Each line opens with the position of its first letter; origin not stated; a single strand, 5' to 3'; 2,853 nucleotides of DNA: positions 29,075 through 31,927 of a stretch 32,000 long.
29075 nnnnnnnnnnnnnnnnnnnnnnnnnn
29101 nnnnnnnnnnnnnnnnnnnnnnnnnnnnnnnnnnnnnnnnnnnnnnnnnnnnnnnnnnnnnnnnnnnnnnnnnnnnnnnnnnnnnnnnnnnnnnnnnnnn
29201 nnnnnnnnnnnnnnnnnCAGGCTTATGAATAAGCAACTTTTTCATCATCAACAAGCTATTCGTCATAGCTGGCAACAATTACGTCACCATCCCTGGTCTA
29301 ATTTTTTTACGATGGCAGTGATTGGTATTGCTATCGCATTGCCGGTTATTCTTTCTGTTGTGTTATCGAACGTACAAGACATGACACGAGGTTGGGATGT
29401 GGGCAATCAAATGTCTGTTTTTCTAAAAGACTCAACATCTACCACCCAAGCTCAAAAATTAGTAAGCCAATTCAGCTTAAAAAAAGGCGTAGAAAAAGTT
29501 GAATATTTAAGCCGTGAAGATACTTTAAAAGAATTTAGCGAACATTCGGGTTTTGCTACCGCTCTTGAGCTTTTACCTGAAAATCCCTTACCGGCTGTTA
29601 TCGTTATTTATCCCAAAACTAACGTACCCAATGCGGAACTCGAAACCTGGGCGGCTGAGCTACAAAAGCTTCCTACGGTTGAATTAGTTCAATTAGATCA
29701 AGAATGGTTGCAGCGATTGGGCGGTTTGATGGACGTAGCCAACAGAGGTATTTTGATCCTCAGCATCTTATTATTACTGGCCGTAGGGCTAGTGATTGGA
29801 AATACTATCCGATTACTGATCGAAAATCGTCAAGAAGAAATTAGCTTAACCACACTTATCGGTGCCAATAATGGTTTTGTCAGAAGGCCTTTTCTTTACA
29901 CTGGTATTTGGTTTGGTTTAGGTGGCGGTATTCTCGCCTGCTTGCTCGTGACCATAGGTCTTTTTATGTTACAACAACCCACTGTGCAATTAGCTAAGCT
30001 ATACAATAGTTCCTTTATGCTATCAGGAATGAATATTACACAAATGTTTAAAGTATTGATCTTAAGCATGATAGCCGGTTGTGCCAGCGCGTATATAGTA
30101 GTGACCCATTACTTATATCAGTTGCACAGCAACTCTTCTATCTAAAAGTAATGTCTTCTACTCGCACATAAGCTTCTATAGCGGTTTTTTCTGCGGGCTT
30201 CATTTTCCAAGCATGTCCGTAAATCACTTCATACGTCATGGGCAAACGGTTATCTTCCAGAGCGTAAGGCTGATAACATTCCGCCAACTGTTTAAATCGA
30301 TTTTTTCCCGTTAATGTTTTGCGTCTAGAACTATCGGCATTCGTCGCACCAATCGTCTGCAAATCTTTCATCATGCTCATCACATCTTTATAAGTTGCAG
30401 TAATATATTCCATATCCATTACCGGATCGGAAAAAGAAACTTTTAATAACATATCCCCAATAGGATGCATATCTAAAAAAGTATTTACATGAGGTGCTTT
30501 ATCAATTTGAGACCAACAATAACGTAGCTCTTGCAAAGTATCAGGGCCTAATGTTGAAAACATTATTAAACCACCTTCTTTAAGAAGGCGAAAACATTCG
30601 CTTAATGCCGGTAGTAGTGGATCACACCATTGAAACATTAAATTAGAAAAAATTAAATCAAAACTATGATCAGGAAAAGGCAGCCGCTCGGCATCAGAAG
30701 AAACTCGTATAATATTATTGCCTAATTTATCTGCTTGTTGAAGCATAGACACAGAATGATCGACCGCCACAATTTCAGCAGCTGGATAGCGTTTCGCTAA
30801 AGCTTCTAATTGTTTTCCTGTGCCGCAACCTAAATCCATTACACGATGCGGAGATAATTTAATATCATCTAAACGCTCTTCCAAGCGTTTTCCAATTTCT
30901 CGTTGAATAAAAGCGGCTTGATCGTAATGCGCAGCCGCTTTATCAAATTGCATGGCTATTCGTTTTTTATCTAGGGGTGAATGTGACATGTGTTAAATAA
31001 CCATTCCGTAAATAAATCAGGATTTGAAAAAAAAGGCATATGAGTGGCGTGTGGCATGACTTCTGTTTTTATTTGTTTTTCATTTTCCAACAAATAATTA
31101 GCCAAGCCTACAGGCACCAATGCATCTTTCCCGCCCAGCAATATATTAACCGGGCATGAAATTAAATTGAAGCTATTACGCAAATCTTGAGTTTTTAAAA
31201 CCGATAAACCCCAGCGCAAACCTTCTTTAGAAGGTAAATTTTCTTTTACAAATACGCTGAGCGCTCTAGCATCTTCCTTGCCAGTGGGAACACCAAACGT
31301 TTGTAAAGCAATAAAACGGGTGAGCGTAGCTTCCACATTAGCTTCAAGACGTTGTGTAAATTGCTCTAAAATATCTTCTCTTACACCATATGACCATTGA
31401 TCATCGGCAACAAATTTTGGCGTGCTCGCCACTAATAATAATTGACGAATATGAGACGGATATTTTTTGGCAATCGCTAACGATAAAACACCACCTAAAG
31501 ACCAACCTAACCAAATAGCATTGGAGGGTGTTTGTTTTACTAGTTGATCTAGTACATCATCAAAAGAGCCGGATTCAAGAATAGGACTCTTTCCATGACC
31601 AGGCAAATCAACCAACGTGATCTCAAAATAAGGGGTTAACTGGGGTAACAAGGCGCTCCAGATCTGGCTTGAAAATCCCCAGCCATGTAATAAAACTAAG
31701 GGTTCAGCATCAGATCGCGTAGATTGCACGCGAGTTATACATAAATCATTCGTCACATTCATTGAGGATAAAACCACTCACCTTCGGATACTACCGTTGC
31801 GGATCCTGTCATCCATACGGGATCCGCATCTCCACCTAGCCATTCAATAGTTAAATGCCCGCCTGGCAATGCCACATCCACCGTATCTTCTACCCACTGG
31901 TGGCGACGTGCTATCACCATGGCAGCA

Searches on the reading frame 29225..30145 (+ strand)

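Call 5: search_protein_families(library=ncbifam, proteins=[window:29225-30145:+], max_evalue=0.00001)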
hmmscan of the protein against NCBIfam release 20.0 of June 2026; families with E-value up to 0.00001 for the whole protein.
window:29225-30145:+ (306 aa): 4 families
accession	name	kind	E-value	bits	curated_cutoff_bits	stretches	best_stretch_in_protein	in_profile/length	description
TIGR00439.2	FtsX_Gneg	equivalog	3e-96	322.1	255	1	8-297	1-291/292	permease-like cell division protein FtsX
NF038347.1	FtsX_Gpos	exception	1.4e-42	146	225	1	10-297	6-295/296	permease-like cell division protein FtsX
NF038346.1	FtsX_actino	exception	1.5e-25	90.2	250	1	36-297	27-306/308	permease-like cell division protein FtsX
TIGR02213.1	lolE_release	exception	6.7e-06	25.2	540.35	1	159-244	249-337/411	lipoprotein-releasing ABC transporter permease subunit LolE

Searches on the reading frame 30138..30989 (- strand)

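Call 52: search_protein_families(library=ncbifam, proteins=[window:30138-30989:-], max_evalue=1e-8)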
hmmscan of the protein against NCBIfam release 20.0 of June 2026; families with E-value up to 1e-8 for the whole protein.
window:30138-30989:- (283 aa): 15 families
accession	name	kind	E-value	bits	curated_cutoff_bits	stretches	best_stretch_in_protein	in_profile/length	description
TIGR02072.1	BioC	equivalog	3.6e-71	239.8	184.95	1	14-262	1-244/244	malonyl-ACP O-methyltransferase BioC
NF007610.0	PRK10258.1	equivalog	1.5e-47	162.1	342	1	6-258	4-246/251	malonyl-ACP O-methyltransferase BioC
NF045667.1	MTase_DVU1556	equivalog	6e-19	68.4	155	1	48-147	24-122/213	DVU_1556 family methyltransferase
NF002463.0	PRK01683.1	equivalog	2.6e-16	60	297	1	46-154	31-136/258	trans-aconitate 2-methyltransferase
TIGR01934.1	MenG_MenH_UbiE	subfamily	1.1e-15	57.6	158.35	1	15-143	5-140/223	ubiquinone/menaquinone biosynthesis methyltransferase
NF001241.0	PRK00216.1-2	equivalog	1.1e-14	54.7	327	1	3-155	3-158/231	demethylmenaquinone methyltransferase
NF010703.0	PRK14103.1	equivalog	6.5e-14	52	320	1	45-145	28-125/256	trans-aconitate 2-methyltransferase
NF001244.0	PRK00216.1-5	equivalog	1.6e-12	47.2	216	1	8-143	7-152/236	bifunctional demethylmenaquinone methyltransferase/2-methoxy-6-polyprenyl-1,4-benzoquinol methylase UbiE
NF043040.1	corrin_prot_MT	hypoth_equivalog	5e-12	45.7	180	1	34-143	28-146/216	corrinoid protein-associated methyltransferase CpaM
NF047649.1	MTase_UXPK_star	exception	4.8e-11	42.2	460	1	49-145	80-182/283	methyltransferase/UXPK-star double selenoprotein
NF041537.1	ArsM_AhpD_UU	exception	6.9e-11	41.5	510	1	48-144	78-180/345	arsenite methyltransferase/AhpD domain selenoprotein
NF040539.1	AST_met_ArsM_2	exception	4.8e-10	39.7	240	1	47-145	57-164/262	putative arsinothricin biosynthesis methyltransferase ArsM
NF001240.0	PRK00216.1-1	equivalog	1.5e-09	37.3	378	1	10-145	24-169/251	bifunctional demethylmenaquinone methyltransferase/2-methoxy-6-polyprenyl-1,4-benzoquinol methylase UbiE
TIGR01983.1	UbiG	equivalog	3.4e-09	36.3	102.95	1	26-149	31-156/228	bifunctional 2-polyprenyl-6-hydroxyphenol methylase/3-demethylubiquinol 3-O-methyltransferase UbiG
NF041536.1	ArsM_DUF2284_UU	exception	5.7e-09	34.8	575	1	48-144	78-180/459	arsenite methyltransferase/DUF2284 domain selenoprotein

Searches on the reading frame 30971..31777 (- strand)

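Call 52: search_protein_families(library=ncbifam, proteins=[window:30971-31777:-], max_evalue=1e-8)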
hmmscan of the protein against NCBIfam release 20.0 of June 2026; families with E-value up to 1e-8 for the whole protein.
window:30971-31777:- (268 aa): 10 families
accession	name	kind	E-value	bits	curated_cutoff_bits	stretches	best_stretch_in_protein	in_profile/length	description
TIGR01738.1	bioH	equivalog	1.8e-66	224.2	206.95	1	25-260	5-241/245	pimeloyl-ACP methyl ester esterase BioH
NF007674.0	PRK10349.1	equivalog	2.4e-53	181.4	449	1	26-260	15-249/256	pimeloyl-ACP methyl ester esterase BioH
NF051488.1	bifunc_PcaDC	exception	5.9e-25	88.2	390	1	18-263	7-249/375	bifunctional 3-oxoadipate enol-lactonase/4-carboxymuconolactone decarboxylase PcaDC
NF011457.0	PRK14875.1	equivalog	9.3e-23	80.8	307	1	18-118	126-231/372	acetoin dehydrogenase dihydrolipoyllysine-residue acetyltransferase subunit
TIGR02427.1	protocat_pcaD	equivalog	1.2e-21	77.2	255.85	1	17-260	6-246/251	3-oxoadipate enol-lactonase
TIGR03695.1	menH_SHCHC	equivalog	8.3e-21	74.5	208.55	1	25-260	3-247/252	2-succinyl-6-hydroxy-2,4-cyclohexadiene-1-carboxylate synthase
NF051487.1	bifunc_PcaCD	exception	6.6e-19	68.3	430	1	17-260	165-407/413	bifunctional 4-carboxymuconolactone decarboxylase/3-oxoadipate enol-lactonase PcaCD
NF050089.1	i_nPHAscl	equivalog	7.1e-18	64.7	300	1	20-119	14-118/288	intracellular short-chain-length polyhydroxyalkanoate depolymerase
TIGR03611.1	RutD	equivalog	5.1e-14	52.3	238.5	1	19-262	8-253/258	pyrimidine utilization protein D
NF008340.0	PRK11126.1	equivalog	9e-13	48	261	1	19-258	9-245/255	2-succinyl-6-hydroxy-2,4-cyclohexadiene-1-carboxylate synthase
